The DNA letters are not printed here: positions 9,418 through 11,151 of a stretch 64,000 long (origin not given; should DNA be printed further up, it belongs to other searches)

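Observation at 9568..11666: Two translationally coupled, apparently paralogous multipass membrane proteins of unknown function after secA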

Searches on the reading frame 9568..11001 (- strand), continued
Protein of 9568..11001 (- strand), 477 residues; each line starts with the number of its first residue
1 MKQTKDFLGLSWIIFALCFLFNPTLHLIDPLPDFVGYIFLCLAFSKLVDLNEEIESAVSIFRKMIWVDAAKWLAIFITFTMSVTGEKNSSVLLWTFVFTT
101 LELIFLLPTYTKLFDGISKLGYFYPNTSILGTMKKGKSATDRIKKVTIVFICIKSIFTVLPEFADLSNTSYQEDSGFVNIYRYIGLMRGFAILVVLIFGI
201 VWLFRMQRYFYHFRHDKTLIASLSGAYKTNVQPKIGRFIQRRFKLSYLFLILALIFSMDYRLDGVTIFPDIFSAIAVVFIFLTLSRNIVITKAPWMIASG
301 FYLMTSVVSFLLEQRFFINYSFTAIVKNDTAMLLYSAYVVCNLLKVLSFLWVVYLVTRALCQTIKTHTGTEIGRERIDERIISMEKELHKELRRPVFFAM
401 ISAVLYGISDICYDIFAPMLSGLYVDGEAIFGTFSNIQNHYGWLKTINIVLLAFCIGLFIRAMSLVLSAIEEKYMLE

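Call 59: find_encoding_contigs(protein=P0061, flank=6000, max_places=2)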
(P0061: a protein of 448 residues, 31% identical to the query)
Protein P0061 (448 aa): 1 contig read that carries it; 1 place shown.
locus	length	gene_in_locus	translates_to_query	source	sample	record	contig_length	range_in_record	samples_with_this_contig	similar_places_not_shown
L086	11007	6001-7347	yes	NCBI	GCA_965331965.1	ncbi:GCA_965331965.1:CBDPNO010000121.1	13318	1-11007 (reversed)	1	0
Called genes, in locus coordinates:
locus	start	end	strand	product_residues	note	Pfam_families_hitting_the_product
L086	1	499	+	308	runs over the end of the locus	PF13228:DUF4037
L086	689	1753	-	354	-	PF03054:tRNA_Me_trans, PF20259:tRNA_Me_trans_M, PF20258:tRNA_Me_trans_C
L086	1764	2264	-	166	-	PF00588:SpoU_methylase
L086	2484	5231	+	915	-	PF07517:SecA_DEAD, PF00270:DEAD (weak), PF01043:SecA_PP_bind, PF21090:P-loop_SecA, PF07516:SecA_SW, PF02810:SEC-C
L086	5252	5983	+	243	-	-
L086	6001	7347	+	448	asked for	-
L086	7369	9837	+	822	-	PF00580:UvrD-helicase, PF13245:AAA_19, PF01443:Viral_helicase1 (faint), PF00580:UvrD-helicase, PF13361:UvrD_C, PF13538:UvrD_C_2 (faint), PF21196:PcrA_UvrD_tudor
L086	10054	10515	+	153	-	PF12773:DZR (weak), PF13240:Zn_Ribbon_1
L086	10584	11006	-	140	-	?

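Call 60: find_encoding_contigs(protein=P0062, flank=6000, max_places=2)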
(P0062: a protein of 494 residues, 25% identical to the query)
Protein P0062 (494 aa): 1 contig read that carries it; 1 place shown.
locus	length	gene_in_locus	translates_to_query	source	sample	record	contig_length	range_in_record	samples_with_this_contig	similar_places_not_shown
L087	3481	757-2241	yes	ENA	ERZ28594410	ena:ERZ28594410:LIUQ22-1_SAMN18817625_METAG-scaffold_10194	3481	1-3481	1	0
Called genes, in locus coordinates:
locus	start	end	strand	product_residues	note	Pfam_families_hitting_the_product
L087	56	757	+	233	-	-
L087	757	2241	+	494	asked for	-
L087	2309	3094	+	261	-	-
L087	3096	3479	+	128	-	?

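Call 76: list_cluster_members(proteins=[P0001, P0066, P0063, P0018, P0123, P0145, P0161, P0177, P0341, P0350])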
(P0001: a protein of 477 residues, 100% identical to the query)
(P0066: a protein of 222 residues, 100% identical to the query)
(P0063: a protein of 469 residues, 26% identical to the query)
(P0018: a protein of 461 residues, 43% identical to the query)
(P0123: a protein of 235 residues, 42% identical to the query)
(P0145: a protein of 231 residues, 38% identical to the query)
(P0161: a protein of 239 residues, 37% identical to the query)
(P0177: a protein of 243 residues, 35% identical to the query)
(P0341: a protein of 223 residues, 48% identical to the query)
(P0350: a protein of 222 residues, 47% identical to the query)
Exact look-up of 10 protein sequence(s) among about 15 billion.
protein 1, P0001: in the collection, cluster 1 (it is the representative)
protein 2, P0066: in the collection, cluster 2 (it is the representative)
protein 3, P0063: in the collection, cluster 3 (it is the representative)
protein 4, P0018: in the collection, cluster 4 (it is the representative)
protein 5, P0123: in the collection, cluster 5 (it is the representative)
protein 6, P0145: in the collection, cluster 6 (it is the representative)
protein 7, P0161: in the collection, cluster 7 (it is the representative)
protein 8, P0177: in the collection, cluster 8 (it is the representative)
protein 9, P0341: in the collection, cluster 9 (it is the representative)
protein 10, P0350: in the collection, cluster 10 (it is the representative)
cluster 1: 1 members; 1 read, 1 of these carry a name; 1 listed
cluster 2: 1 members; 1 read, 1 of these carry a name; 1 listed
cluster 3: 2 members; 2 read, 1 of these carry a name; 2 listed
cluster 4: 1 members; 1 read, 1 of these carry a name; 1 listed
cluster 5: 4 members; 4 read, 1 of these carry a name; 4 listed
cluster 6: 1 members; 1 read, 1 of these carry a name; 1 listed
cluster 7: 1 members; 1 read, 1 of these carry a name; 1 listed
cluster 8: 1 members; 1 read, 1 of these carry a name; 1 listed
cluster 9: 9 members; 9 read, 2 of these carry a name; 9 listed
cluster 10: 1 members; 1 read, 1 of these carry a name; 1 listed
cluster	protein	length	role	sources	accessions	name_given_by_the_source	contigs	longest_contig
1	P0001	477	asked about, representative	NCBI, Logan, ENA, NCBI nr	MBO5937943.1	MAG: hypothetical protein J6Q82_00395 [Clostridia bacterium] | hypothetical protein [Clostridia bacterium]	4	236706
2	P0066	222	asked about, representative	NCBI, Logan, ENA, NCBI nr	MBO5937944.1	MAG: hypothetical protein J6Q82_00400 [Clostridia bacterium] | hypothetical protein [Clostridia bacterium]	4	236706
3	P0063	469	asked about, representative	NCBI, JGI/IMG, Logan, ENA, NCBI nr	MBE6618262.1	MAG: hypothetical protein E7626_00595 [Ruminococcaceae bacterium] | hypothetical protein [Oscillospiraceae bacterium]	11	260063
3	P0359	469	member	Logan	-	-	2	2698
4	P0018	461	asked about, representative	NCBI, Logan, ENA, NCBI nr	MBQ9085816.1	MAG: hypothetical protein IJY47_01360 [Clostridia bacterium] | hypothetical protein [Clostridia bacterium]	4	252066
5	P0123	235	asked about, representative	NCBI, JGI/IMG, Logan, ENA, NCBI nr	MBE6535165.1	MAG: hypothetical protein E7677_00880 [Ruminococcaceae bacterium] | hypothetical protein [Oscillospiraceae bacterium]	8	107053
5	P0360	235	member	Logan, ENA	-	-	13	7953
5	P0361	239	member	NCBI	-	-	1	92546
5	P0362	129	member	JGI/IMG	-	-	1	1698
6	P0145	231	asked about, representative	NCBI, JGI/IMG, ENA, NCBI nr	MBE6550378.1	MAG: hypothetical protein E7670_08135 [Ruminococcaceae bacterium] | hypothetical protein [Oscillospiraceae bacterium]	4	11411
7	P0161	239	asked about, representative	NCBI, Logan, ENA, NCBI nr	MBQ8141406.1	MAG: hypothetical protein IJ038_06920 [Clostridia bacterium] | hypothetical protein [Clostridia bacterium]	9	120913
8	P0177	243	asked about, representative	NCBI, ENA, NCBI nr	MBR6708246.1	MAG: hypothetical protein IKL84_01050 [Clostridia bacterium] | hypothetical protein [Clostridia bacterium]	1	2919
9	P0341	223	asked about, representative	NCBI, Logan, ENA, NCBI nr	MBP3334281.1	MAG: hypothetical protein J6M35_09585 [Clostridia bacterium] | hypothetical protein [Clostridia bacterium]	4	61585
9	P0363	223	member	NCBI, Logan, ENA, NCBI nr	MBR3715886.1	MAG: hypothetical protein IKM18_08265 [Clostridia bacterium] | hypothetical protein [Clostridia bacterium]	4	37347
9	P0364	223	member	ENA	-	-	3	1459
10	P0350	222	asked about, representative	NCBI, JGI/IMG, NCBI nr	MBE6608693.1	MAG: hypothetical protein E7633_09085 [Ruminococcaceae bacterium] | hypothetical protein [Oscillospiraceae bacterium]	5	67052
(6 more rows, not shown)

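Call 89: fold_search(model_id=the predicted structure, library=viral)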
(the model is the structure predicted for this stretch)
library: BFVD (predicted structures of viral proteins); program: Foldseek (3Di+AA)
matches with E <= 10: 121; with E <= 0.001: 0
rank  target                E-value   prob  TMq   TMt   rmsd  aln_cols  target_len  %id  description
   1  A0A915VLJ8            5.0e-01  0.14  0.15  0.13  28.2       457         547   10  (no name in the UniProt tables at hand)
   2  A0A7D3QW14            5.7e-01  0.12  0.16  0.16  26.0       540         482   12  Uncharacterized protein [Fadolivirus FV1/VV64]
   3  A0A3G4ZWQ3            7.1e-01  0.11  0.14  0.16  21.8       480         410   11  Uncharacterized protein [Edafosvirus sp.]
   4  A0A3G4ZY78            9.2e-01  0.08  0.13  0.16  27.7       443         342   15  Transmembrane protein 184C-like protein (Fragment) [Edafosvirus sp.]
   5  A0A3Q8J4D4            1.0e+00  0.08  0.14  0.09  32.2       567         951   10  Tegument protein [Vombatid gammaherpesvirus 1]
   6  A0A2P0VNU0            1.2e+00  0.14  0.14  0.16  34.7       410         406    8  Uncharacterized protein [Tetraselmis virus 1]
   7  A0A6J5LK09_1          1.5e+00  0.08  0.15  0.08  30.7       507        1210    9  Uncharacterized protein [uncultured Caudovirales phage]
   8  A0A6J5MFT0            1.8e+00  0.05  0.12  0.08  24.9       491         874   12  Structural protein [uncultured Caudovirales phage]
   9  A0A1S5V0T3            1.9e+00  0.08  0.16  0.08  25.2       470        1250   12  (no name in the UniProt tables at hand)
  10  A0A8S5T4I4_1          2.0e+00  0.08  0.15  0.09  23.7       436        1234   10  Tape measure protein N-terminal domain-containing protein [Siphoviridae sp. ctn8e14]
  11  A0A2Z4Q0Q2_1          2.0e+00  0.04  0.12  0.06  41.1       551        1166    8  (no name in the UniProt tables at hand)
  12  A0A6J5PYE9            2.2e+00  0.03  0.11  0.08  41.3       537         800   11  Uncharacterized protein [uncultured Caudovirales phage]
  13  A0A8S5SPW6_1          2.2e+00  0.05  0.14  0.09  28.9       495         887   10  Tail tape measure protein [Siphoviridae sp. ctLdn10]
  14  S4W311                2.3e+00  0.06  0.15  0.12  23.3       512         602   10  Uncharacterized protein [Pandoravirus salinus]
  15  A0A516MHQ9            2.4e+00  0.04  0.10  0.12  23.0       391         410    9  (no name in the UniProt tables at hand)
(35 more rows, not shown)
